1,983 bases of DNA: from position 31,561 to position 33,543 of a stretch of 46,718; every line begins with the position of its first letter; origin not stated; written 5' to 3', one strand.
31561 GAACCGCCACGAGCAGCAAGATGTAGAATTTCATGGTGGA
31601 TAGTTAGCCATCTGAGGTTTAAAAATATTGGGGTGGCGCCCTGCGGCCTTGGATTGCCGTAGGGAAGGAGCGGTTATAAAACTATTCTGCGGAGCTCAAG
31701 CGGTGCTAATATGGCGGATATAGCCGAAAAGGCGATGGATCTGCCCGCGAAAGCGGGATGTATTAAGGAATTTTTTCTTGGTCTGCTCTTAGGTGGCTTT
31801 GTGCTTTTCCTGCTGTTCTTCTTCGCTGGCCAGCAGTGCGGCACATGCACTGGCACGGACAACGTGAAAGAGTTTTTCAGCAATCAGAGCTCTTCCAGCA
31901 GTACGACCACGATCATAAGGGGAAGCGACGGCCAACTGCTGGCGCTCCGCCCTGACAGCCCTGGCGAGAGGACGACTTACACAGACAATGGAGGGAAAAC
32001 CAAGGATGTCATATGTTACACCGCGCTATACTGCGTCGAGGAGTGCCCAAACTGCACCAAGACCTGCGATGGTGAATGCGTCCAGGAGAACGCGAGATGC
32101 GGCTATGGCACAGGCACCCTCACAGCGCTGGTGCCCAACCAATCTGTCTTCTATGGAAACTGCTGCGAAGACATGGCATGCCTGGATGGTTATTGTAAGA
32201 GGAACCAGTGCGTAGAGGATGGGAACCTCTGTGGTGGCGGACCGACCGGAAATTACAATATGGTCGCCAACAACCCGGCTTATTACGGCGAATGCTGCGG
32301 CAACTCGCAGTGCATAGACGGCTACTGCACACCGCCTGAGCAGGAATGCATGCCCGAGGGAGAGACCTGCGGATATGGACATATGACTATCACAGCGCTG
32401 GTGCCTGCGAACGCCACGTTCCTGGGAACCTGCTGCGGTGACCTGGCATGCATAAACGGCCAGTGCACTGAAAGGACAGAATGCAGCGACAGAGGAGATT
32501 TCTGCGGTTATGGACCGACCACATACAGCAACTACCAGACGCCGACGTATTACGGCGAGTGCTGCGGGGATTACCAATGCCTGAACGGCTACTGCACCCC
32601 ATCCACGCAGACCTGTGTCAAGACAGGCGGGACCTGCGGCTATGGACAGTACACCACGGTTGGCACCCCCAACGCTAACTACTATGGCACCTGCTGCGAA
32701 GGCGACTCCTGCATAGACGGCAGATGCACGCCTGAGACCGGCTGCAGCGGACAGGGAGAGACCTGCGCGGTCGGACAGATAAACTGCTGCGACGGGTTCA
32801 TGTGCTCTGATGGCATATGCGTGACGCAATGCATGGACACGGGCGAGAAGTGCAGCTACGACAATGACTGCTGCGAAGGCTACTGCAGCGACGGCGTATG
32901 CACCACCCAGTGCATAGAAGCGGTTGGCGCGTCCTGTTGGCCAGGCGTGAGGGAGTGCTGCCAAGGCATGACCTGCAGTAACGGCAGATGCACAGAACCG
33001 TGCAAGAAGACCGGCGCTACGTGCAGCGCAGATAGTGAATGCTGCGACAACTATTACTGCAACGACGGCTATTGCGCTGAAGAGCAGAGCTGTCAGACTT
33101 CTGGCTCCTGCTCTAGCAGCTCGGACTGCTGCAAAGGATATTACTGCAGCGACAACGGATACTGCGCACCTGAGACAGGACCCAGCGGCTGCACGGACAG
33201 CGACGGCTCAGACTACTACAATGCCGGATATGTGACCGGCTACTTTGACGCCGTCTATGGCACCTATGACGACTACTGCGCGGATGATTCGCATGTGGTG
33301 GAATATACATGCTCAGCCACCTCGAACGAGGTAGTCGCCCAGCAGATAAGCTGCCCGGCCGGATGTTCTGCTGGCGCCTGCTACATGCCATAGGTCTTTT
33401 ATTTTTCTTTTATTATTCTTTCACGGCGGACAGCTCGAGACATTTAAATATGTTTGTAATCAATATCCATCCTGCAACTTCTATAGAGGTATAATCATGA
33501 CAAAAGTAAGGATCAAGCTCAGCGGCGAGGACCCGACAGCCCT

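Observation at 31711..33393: Membrane-anchored protein built from ten tandem C-C-CC-C-C (inhibitor-cystine-knot framework) modules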

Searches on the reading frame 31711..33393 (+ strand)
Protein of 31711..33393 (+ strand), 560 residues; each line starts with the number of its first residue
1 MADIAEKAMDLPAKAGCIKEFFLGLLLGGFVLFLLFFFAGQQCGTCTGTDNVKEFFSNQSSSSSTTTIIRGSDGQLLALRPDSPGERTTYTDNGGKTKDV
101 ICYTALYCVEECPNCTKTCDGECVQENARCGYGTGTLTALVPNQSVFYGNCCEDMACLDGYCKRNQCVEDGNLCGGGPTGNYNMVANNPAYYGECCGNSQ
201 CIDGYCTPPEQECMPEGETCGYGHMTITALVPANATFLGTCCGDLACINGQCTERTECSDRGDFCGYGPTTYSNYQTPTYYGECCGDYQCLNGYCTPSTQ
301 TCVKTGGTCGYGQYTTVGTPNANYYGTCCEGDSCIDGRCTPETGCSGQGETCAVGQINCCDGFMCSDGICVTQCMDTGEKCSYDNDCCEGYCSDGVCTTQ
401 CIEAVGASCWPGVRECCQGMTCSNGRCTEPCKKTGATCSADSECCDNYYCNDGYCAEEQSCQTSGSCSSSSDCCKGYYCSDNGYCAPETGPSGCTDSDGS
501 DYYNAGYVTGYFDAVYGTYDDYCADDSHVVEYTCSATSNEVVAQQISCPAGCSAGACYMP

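Call 4: search_protein_families(library=pfam, proteins=[window:31711-33393:+], max_evalue=1)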
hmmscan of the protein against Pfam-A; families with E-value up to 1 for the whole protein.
window:31711-33393:+ (560 aa): 1 family
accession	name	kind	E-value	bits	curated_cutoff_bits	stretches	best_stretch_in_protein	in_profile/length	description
PF04706.18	Dickkopf_N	-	0.041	14.7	25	2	430-455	25-50/51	Dickkopf N-terminal cysteine-rich region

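Call 8: find_homologous_proteins(query=window:31711-33393:+, max_evalue=0.001)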
Query window:31711-33393:+ (560 aa): 43 proteins with E <= 0.001 among 4984 candidates.
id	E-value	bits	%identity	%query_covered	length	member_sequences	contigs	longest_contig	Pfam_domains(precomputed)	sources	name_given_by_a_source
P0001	0.0e+0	1061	82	100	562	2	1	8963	-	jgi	jgi:hypothetical protein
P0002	4.8e-260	883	70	99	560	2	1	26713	-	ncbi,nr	ncbi:hypothetical protein H0O00_02580 [Candidatus Micrarchaeota archaeon]|nr:hypothetical protein [C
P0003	2.0e-249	848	68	100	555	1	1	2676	-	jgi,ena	-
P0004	1.2e-161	558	47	96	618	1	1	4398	-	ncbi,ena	-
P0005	3.9e-160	553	52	97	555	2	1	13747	-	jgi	jgi:hypothetical protein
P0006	2.3e-146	507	48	97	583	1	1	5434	-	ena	-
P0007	2.0e-137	478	50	86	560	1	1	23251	-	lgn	-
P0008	1.6e-136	475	53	76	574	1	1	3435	-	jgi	-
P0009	3.4e-132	460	50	76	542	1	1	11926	-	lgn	-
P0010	4.2e-132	460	51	76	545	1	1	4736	-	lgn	-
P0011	6.7e-132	459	49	79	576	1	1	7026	-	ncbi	-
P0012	6.6e-126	440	48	79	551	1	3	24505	-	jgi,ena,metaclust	metaclust:\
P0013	6.7e-125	436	47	83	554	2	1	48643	-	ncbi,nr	ncbi:hypothetical protein H0O01_01035 [Candidatus Micrarchaeota archaeon]|nr:hypothetical protein [C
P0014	1.4e-124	435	49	76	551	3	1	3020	-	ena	-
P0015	9.0e-68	248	36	81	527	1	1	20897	-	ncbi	ncbi:MAG: hypothetical protein V1492_03150 [Candidatus Micrarchaeota archaeon]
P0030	4.3e-37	146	31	53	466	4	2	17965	-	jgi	-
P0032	3.3e-35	140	33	68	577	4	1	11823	PF07740.19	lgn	-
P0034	4.9e-33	133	36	65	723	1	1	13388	-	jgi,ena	-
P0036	6.3e-28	116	38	33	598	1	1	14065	PF07740.19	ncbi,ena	-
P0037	9.9e-28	115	33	50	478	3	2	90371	-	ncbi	ncbi:MAG: hypothetical protein QXT05_03060 [Candidatus Bilamarchaeaceae archaeon]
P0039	1.2e-27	115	34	64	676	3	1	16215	PF07740.19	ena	-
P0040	3.8e-26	110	30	78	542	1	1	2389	-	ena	-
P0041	1.1e-25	109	35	37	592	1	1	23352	PF07740.19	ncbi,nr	ncbi:hypothetical protein H0N98_05140 [Candidatus Micrarchaeota archaeon]|nr:hypothetical protein [C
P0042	7.1e-19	86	32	49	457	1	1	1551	PF07740.19,PF04706.19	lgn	-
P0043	7.1e-8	50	25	95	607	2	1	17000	-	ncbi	-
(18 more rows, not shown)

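Call 9: search_solved_structures(query=window:31711-33393:+, max_evalue=10, show_alignments=3)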
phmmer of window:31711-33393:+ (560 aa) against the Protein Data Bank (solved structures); distinct sequences matched with E-value up to 10: 4.
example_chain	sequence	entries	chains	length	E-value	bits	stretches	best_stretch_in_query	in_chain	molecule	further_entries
6gft_A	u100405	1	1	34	0.0074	18.2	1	404-426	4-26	cyriotoxin-1a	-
6nk9_A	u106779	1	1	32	0.33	12.7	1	464-486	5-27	Aca Toxin 1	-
1fu3_A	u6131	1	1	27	0.52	12.1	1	374-398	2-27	DELTA-CONOTOXIN TXVIA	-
2n6o_A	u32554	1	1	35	0.84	11.4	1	464-487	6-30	Kappa-theraphotoxin-Hm1a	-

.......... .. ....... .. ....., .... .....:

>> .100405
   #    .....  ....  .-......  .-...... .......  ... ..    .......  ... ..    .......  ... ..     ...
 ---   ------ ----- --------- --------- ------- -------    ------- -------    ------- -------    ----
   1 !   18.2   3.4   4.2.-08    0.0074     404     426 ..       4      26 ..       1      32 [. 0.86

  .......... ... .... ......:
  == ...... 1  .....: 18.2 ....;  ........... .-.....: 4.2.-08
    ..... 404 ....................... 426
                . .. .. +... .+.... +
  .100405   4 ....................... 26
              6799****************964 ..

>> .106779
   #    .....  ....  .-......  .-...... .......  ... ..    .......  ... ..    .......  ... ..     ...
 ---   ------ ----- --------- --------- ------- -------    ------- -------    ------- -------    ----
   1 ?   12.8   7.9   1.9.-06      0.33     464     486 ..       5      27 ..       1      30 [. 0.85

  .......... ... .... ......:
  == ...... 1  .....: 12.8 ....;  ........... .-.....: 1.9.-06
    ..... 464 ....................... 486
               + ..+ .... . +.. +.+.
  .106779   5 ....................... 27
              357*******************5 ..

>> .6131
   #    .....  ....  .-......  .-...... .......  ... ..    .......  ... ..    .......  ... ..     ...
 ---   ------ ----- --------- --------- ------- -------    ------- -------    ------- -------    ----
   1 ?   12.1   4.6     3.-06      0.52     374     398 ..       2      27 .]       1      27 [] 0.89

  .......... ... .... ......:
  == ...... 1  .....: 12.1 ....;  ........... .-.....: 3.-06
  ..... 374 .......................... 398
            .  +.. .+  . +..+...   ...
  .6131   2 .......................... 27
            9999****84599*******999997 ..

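Call 28: find_encoding_contigs(protein=P0002, flank=8000, max_places=2)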
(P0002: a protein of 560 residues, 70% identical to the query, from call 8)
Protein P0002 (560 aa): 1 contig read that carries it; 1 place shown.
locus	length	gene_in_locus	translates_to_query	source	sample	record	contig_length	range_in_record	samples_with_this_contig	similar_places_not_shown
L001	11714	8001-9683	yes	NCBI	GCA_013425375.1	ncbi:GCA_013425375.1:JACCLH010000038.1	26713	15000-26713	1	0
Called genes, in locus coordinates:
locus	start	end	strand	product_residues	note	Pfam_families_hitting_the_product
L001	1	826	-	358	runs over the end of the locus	PF04607:RelA_SpoT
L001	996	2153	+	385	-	PF01970:TctA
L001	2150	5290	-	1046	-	PF25596:CPSase_L_D1, PF02786:CPSase_L_D2, PF07478:Dala_Dala_lig_C, PF02787:CPSase_L_D3, PF25596:CPSase_L_D1, PF02786:CPSase_L_D2, PF02222:ATP-grasp, PF07478:Dala_Dala_lig_C, +6 more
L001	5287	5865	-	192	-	-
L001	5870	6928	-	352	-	PF00988:CPSase_sm_chain, PF00117:GATase, PF07722:Peptidase_C26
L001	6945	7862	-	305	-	PF02729:OTCace_N, PF00185:OTCace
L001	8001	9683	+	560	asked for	-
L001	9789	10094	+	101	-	PF00338:Ribosomal_S10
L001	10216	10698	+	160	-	PF01927:Mut7-C, PF18480:DUF5615 (faint)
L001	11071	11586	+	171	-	-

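Call 29: find_encoding_contigs(protein=P0013, flank=8000, max_places=2)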
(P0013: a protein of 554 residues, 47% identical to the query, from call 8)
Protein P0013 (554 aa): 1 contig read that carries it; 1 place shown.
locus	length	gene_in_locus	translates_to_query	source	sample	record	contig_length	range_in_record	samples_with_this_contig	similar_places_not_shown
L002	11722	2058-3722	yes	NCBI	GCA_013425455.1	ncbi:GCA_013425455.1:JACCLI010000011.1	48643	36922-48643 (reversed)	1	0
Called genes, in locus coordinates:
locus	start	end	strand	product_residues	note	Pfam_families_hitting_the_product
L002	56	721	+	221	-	PF00702:Hydrolase, PF12710:HAD (weak), PF13419:HAD_2, PF13242:Hydrolase_like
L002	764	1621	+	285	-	-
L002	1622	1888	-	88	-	-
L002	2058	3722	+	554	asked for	-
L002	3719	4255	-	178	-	PF01994:Trm56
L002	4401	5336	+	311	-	PF03741:TerC, PF04332:DUF475, PF03741:TerC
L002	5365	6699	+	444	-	PF01071:GARS_A, PF02843:GARS_C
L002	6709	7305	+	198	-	-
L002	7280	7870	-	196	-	PF07187:DUF1405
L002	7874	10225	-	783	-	PF00403:HMA, PF00122:E1-E2_ATPase, PF00702:Hydrolase, PF12710:HAD (weak), PF08282:Hydrolase_3 (faint)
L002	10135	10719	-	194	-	PF13473:Cupredoxin_1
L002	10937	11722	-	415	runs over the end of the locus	PF00403:HMA, PF13386:DsbD_2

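Call 30: find_encoding_contigs(protein=P0015, flank=8000, max_places=2)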
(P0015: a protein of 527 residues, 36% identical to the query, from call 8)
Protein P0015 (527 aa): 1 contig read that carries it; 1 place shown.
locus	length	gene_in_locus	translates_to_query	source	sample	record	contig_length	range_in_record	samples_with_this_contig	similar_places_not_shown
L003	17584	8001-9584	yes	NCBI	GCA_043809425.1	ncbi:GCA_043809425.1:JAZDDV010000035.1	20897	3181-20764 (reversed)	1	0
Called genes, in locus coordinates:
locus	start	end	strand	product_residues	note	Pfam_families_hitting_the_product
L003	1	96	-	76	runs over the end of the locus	?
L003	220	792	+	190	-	PF01725:Ham1p_like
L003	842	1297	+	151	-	PF08069:Ribosomal_S13_N, PF00312:Ribosomal_S15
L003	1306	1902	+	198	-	PF01015:Ribosomal_S3Ae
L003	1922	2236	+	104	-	PF01849:NAC, PF19026:UBA_HYPK (weak)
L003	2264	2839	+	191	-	-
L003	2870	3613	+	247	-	-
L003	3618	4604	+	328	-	PF01070:FMN_dh, PF01645:Glu_synthase (weak)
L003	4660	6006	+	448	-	PF04607:RelA_SpoT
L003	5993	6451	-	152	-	PF13404:HTH_AsnC-type, PF13412:HTH_24, PF01037:AsnC_trans_reg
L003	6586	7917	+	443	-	PF03951:Gln-synt_N, PF00120:Gln-synt_C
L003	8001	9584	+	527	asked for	-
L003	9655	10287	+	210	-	-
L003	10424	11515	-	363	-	-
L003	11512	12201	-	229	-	-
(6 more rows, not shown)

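Call 33: search_protein_families(library=pfam, proteins=[P0030, P0036, P0034, P0043, P0042, P0037, P0040], max_evalue=1)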
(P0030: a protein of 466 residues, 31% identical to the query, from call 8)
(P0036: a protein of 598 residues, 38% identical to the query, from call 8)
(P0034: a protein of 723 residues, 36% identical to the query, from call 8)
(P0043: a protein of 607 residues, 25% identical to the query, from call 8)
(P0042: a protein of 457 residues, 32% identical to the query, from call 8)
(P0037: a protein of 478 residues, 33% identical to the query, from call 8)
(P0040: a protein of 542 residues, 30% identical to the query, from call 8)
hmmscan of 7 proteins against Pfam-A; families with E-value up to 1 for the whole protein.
P0030 (466 aa): 0 families

P0036 (598 aa): 3 families
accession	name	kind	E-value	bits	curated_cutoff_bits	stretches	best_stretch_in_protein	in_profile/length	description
PF04706.18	Dickkopf_N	-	9.1e-05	23.2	25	4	377-425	2-50/51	Dickkopf N-terminal cysteine-rich region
PF17557.7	Conotoxin_I2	-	0.0057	17.2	27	3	401-430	1-29/38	I2-superfamily conotoxins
PF07740.17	Toxin_12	-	0.59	11.3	21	3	145-166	2-23/30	Ion channel inhibitory toxin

P0034 (723 aa): 2 families
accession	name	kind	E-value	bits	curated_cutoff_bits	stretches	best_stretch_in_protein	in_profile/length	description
PF17557.7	Conotoxin_I2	-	0.0039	17.7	27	4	366-398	1-32/38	I2-superfamily conotoxins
PF04706.18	Dickkopf_N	-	0.017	15.9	25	2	342-391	2-51/51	Dickkopf N-terminal cysteine-rich region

P0043 (607 aa): 2 families
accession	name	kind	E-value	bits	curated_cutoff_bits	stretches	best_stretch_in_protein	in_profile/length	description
PF11703.13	UPF0506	-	0.00046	21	23.2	1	449-484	24-58/59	UPF0506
PF08087.16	Toxin_18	-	0.032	14.7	24.3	1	461-479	3-21/31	Conotoxin O-superfamily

P0042 (457 aa): 2 families
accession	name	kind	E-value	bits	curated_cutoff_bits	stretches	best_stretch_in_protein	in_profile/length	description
PF04706.18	Dickkopf_N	-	4.1e-09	37.1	25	4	288-338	2-51/51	Dickkopf N-terminal cysteine-rich region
PF07740.17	Toxin_12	-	0.29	12.3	21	2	343-366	1-24/30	Ion channel inhibitory toxin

P0037 (478 aa): 1 family
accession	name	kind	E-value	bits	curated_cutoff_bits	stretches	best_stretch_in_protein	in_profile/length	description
PF08447.18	PAS_3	-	0.008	16.9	25.6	1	349-394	10-56/89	PAS fold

P0040 (542 aa): 1 family
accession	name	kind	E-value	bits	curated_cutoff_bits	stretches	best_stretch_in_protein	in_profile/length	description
PF04706.18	Dickkopf_N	-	0.069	13.9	25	2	171-219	5-50/51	Dickkopf N-terminal cysteine-rich region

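Call 34: search_protein_families(library=ncbifam, proteins=[window:31711-33390:+, P0030, P0034, P0036], max_evalue=1)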
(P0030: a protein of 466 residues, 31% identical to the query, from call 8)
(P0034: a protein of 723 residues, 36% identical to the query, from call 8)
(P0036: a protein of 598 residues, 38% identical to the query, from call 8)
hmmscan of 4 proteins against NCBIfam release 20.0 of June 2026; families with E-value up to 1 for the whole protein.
window:31711-33390:+ (560 aa): 0 families

P0030 (466 aa): 0 families

P0034 (723 aa): 0 families

P0036 (598 aa): 0 families

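Call 40: predict_structure(alignment_id=A2)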
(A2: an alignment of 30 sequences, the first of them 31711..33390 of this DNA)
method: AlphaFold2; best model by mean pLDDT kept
length: 560 residues; sequences in the alignment: 30
mean_pLDDT: 66.8   pTM: 0.23
mean pLDDT of the five models: 66.8, 64.6, 64.4, 61.8, 60.2
residues with pLDDT >= 90: 51; 70-90: 243; 50-70: 130; < 50: 136
segments of 3 or more residues with pLDDT < 50: 1-3, 5-10, 12-14, 40-86, 102-108, 110-121, 133-145, 178-189, 223-234, 270-277, 312-321
pLDDT, mean of each block of 10 residues (from residue 1): 45 60 90 78 38 36 35 40 49 56 49 39 67 41 54 66 66 55 36 71 64 71 44 53 70 70 63 46 76 65 73 44 70 70 69 68 75 82 80 87 82 78 81 80 78 79 77 78 73 78 91 88 96 87 95 90
secondary structure, 60 per line:
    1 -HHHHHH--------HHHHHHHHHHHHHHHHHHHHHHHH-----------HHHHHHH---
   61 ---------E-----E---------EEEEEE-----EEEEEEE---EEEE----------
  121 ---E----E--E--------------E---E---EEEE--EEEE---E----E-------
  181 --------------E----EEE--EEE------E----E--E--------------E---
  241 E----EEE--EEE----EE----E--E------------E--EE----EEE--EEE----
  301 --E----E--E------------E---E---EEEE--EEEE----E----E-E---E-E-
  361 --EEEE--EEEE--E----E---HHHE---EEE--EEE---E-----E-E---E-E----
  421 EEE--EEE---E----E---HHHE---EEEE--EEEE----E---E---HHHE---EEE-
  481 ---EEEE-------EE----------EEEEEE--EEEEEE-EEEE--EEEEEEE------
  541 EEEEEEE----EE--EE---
elements in order: H2-7 H16-39 H51-57 E86-91 E97-103 E107-110 E155-158 E161-164 E200-202 E205-207 E246-248 E251-253 E289-291 E294-296 E332-335 E338-341 E363-366 E369-372 E391-393 E396-398 E421-423 E426-428 E448-451 E454-457 E477-479 E484-487 E507-512 E515-520 E522-525 E528-534 E541-547

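Call 43: fold_search(model_id=the predicted structure, library=pdb)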
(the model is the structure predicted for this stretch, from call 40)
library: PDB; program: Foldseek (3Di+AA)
matches with E <= 10: 160; with E <= 0.001: 0
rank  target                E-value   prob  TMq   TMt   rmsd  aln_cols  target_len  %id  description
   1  2x3t_B                3.4e-01  0.08  0.05  0.13  17.3       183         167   21  Glutaraldehyde-crosslinked wheat germ agglutinin isolectin 1 crystal soaked with a synthetic glycopeptide (released 2010-06-30)
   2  8d3d_A                4.8e-01  0.04  0.08  0.05  20.7       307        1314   14  VWF tubule derived from dimeric D1-A1 (released 2022-07-06)
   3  8d3c_A                4.8e-01  0.03  0.07  0.04  21.0       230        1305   17  VWF tubule derived from monomeric D1-A1 (released 2022-07-06)
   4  7pmv_B                5.7e-01  0.02  0.06  0.04  16.9       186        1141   19  VWF Tubules of D1D2D'D3 domains (released 2022-02-23)
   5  5o57_MODEL_1_A        8.0e-01  0.51  0.07  0.27   5.8        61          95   23  Solution Structure of the N-terminal Region of Dkk4 (released 2018-06-13)
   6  1h9i_I                9.5e-01  0.95  0.05  0.72   3.7        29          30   31  COMPLEX OF EETI-II MUTANT WITH PORCINE TRYPSIN (released 2004-07-26)
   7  7pmv_A                1.1e+00  0.02  0.06  0.04  17.2       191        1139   19  VWF Tubules of D1D2D'D3 domains (released 2022-02-23)
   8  1mcv_I                1.3e+00  0.91  0.04  0.73   3.5        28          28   36  Crystal Structure Analysis of a Hybrid Squash Inhibitor in Complex with Porcine Pancreatic Elastase (released 2003-02-04)
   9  1h9h_I                1.3e+00  0.91  0.05  0.72   3.8        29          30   34  COMPLEX OF EETI-II WITH PORCINE TRYPSIN (released 2004-07-26)
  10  2x3t_C                1.4e+00  0.03  0.05  0.14  17.1       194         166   23  Glutaraldehyde-crosslinked wheat germ agglutinin isolectin 1 crystal soaked with a synthetic glycopeptide (released 2010-06-30)
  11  1w7z_A                1.5e+00  0.89  0.05  0.69   3.7        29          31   34  Crystal structure of the free (uncomplexed) Ecballium elaterium trypsin inhibitor (EETI-II) (released 2005-11-01)
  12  2po8_MODEL_1_A        1.6e+00  0.90  0.04  0.64   2.5        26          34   35  The structure of a two-disulfide intermediate of MCoTI-II (released 2008-05-06)
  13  2it8_MODEL_1_A        1.6e+00  0.82  0.04  0.68   3.6        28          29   36  Solution structure of a linear analog of the cyclic squash trypsin inhibitor MCoTI-II (released 2007-10-02)
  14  8xwm_D                1.6e+00  0.16  0.06  0.31   9.9        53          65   17  Structure of CXCR2 bound to CXCL6 (Ligand-receptor focused map) (released 2025-01-15)
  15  3zxb_A                1.8e+00  0.16  0.07  0.40   8.3        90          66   19  Wild type single insulin-like growth factor binding domain protein (SIBD-1) from Cupiennius salei (released 2012-06-06)
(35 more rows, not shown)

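Call 74: find_related_loci(query=A6, collection=genome_contigs, flank=4000)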
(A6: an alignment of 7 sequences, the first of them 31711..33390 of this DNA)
Query A6 (560 aa) in genome_contigs; peptide patterns used: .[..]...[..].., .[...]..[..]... (x = any residue, [..] = any of these).
24 stretches matched a pattern; 11 encode a relative of the query (tblastn E <= 1e-3); 11 distinct loci.
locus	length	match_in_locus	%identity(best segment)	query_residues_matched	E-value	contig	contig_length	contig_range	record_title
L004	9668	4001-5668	55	1-557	3e-158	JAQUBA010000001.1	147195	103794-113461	MAG: Candidatus ainarchaeum sp. isolate STC_97 NODE_258_length_147195_cov_4.515578_Sandtown_C, whole genome shotgun sequ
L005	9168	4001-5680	51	4-557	1e-154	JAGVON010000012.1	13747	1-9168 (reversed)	MAG: archaeon isolate DeMMO3_23 c_000000027768, whole genome shotgun sequence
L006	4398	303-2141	47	23-560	5e-155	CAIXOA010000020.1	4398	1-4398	uncultured Candidatus Micrarchaeota archaeon isolate AlinenSediments_bin-2471 genome assembly, contig: bin-2471:020/197,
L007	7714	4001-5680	70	1-557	0e+0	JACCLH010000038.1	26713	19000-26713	MAG: Candidatus Micrarchaeota archaeon isolate Sv348 k141_1504597, whole genome shotgun sequence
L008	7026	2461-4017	50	63-488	1e-129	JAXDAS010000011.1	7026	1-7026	MAG: Candidatus Micrarchaeota archaeon isolate POMEDNA-A14 Raw2_k127_1146172, whole genome shotgun sequence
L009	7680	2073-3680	47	23-560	7e-128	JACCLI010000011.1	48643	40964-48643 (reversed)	MAG: Candidatus Micrarchaeota archaeon isolate Sv319 k141_7879636, whole genome shotgun sequence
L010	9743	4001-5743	32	21-557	8e-65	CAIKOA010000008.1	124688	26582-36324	uncultured Candidatus Micrarchaeota archaeon isolate AlinenSediments_bin-4478 genome assembly, contig: bin-4478:08/35, w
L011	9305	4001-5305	30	3-560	2e-40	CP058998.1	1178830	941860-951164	MAG: Candidatus Fermentimicrarchaeum limneticum isolate Sv326 chromosome, complete genome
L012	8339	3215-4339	33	128-557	7e-21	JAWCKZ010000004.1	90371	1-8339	MAG: Candidatus Bilamarchaeaceae archaeon isolate JZ-2_201705_bins_158 JZ-2_201705_bins_158_scaffold_4, whole genome sho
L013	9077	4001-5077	31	127-557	9e-23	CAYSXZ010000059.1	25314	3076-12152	MAG TPA_asm: Candidatus Micrarchaeota archaeon isolate SRP231805_co4_6 genome assembly, contig: k141_143072, whole genom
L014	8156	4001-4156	38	438-489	3e-4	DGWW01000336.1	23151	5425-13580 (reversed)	MAG TPA_asm: Myxococcales bacterium UBA4248 UBA4248_contig_17599, whole genome shotgun sequence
